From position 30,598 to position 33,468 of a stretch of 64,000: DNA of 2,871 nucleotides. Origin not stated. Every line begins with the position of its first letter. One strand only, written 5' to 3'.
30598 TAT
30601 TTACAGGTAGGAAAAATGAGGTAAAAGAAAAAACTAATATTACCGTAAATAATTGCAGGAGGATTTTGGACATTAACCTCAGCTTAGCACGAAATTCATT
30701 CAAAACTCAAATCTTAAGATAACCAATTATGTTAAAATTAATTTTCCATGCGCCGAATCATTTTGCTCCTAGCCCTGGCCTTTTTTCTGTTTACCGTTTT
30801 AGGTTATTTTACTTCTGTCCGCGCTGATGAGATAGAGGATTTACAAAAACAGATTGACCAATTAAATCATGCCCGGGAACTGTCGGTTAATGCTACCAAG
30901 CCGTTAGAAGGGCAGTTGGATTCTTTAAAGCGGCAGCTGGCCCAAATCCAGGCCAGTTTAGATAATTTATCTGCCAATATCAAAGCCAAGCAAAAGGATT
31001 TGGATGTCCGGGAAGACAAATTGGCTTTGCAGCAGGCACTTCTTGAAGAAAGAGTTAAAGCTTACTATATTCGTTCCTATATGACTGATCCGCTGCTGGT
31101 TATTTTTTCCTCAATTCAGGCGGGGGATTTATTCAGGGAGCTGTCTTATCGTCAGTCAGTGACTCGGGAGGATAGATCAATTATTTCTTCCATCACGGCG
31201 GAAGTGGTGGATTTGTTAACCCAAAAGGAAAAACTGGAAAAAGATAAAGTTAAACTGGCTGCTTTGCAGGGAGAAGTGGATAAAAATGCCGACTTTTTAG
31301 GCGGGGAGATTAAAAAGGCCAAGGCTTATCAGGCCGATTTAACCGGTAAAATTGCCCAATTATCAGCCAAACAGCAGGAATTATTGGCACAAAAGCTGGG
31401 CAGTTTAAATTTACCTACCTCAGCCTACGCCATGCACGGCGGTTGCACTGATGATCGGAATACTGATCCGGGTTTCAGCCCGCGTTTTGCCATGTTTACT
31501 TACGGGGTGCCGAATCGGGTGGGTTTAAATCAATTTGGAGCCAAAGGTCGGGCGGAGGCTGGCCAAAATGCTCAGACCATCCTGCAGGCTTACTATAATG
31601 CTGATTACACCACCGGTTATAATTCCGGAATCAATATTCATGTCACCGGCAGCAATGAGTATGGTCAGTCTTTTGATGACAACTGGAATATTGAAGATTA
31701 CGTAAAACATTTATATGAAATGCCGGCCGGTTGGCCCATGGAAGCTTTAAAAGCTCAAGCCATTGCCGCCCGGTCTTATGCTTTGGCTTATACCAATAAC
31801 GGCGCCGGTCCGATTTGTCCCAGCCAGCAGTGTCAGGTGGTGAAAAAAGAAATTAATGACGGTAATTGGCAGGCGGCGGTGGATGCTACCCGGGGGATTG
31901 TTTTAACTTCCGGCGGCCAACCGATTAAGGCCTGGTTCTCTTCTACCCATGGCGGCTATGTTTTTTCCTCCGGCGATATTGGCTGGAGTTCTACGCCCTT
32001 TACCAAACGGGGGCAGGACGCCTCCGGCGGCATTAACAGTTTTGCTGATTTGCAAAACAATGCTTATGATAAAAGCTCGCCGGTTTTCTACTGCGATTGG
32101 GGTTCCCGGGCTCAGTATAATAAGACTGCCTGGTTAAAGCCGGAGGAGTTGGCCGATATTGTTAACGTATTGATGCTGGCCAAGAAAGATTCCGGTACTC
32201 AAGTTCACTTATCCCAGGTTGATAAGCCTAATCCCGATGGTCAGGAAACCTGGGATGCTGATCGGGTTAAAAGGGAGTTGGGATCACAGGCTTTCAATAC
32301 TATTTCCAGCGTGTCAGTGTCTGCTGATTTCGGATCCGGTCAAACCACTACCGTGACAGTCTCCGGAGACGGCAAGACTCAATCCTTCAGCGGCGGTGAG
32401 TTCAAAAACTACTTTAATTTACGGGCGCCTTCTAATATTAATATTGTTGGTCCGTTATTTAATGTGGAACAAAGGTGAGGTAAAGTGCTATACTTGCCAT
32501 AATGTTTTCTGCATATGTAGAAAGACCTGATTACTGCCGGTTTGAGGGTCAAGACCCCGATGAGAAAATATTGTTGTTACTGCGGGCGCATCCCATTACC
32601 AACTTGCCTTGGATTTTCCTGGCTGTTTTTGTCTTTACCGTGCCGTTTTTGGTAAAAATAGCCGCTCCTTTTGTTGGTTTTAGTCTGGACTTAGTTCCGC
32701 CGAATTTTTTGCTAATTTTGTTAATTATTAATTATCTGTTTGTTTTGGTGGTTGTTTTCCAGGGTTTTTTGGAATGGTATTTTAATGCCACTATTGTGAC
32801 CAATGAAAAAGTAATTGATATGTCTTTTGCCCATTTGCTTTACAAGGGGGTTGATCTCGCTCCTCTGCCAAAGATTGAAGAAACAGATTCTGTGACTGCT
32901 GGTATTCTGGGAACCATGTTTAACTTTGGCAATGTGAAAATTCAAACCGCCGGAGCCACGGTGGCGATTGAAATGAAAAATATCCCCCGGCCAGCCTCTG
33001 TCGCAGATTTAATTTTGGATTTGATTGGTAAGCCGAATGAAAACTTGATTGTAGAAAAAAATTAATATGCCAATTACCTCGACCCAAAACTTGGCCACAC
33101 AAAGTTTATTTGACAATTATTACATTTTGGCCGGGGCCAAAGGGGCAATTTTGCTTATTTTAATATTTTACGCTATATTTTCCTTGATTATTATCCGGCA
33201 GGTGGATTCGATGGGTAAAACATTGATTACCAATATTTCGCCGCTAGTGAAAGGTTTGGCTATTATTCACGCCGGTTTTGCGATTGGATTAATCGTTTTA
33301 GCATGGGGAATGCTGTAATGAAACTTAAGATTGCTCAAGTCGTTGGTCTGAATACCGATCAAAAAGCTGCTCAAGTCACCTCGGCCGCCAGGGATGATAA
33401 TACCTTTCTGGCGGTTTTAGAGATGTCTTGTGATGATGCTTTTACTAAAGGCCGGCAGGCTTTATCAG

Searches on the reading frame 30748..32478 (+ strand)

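Call 22: search_protein_families(library=pfam, proteins=[window:30748-32478:+], max_evalue=0.01)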
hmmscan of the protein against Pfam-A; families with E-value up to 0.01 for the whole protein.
window:30748-32478:+ (576 aa): 3 families
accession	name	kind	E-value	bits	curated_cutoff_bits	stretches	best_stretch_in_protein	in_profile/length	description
PF08486.15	SpoIID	-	1.8e-16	61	23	1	314-387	12-96/97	Stage II sporulation protein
PF10234.14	Cluap1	-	0.0013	18.7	25.8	0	14-94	139-218/268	Clusterin-associated protein-1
PF24627.1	PUMA_CC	-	0.0053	17.2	30.1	0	33-80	14-61/74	PUMA coiled-coil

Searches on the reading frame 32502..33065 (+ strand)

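Call 22: search_protein_families(library=pfam, proteins=[window:32502-33065:+], max_evalue=0.01)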
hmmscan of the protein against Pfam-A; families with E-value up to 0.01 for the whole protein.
window:32502-33065:+ (187 aa): 1 family
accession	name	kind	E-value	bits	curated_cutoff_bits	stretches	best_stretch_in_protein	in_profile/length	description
PF03703.20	bPH_2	-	8.3e-05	23.2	22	1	130-171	36-78/78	Bacterial PH domain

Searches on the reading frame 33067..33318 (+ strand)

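Call 87: search_protein_families(library=pfam, proteins=[window:33067-33318:+], max_evalue=1)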
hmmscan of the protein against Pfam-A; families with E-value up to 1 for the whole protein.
window:33067-33318:+ (83 aa): 1 family
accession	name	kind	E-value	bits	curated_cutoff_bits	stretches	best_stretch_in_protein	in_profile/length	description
PF18901.5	DUF5657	-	9.4e-18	64.6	25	1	24-83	2-61/61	Family of unknown function (DUF5657)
